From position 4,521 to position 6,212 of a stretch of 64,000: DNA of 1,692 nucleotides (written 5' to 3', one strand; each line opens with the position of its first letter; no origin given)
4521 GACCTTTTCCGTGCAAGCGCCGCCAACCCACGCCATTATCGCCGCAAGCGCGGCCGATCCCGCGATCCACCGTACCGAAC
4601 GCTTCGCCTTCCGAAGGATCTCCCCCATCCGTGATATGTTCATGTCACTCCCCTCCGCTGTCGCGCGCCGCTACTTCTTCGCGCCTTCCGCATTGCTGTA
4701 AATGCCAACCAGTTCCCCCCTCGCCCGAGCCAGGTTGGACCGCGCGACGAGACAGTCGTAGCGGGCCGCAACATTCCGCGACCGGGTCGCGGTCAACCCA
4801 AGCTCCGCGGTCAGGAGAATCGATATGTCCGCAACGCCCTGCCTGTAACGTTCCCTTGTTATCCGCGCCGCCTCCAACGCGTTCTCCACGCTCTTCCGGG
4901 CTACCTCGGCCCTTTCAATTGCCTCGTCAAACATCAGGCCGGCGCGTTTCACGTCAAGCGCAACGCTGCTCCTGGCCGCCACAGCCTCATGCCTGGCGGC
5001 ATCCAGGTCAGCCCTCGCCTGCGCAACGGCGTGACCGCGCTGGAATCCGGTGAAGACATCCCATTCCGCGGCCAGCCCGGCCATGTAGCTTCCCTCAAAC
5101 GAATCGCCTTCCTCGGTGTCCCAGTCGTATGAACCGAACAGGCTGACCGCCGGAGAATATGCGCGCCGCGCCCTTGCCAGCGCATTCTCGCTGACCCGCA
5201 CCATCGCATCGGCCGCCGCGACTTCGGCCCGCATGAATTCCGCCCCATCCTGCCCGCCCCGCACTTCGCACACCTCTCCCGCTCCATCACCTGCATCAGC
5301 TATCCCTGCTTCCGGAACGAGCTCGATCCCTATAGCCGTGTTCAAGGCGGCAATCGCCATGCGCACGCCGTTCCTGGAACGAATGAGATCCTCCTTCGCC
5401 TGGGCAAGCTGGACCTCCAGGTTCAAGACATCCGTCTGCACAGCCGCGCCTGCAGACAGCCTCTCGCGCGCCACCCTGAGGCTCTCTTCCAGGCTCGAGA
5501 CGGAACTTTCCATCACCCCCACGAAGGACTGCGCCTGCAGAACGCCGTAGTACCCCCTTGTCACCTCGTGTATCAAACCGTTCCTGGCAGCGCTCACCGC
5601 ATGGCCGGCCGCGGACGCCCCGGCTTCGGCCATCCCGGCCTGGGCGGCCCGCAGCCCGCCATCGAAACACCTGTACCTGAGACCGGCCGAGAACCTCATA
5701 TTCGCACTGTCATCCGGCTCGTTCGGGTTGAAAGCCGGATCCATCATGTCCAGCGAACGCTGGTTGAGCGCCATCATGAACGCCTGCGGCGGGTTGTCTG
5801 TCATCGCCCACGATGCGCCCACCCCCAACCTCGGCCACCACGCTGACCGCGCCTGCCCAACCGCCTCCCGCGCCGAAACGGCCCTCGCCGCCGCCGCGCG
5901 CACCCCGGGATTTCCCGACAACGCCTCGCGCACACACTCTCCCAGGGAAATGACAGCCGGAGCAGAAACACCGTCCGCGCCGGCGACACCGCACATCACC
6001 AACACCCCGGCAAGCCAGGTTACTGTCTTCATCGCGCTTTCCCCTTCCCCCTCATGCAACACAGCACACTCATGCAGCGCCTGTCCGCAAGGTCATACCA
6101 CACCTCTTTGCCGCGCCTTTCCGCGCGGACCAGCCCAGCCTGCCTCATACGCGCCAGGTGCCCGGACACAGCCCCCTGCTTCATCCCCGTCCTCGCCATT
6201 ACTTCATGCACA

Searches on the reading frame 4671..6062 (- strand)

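Call 49: search_protein_families(library=pfam, proteins=[window:4671-6062:-], max_evalue=0.001)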
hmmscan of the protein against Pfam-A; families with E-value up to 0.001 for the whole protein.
window:4671-6062:- (463 aa): 1 family
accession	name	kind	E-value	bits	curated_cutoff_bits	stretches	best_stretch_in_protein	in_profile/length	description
PF02321.23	OEP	-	2.2e-54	184.5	22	2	278-447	12-185/187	Outer membrane efflux protein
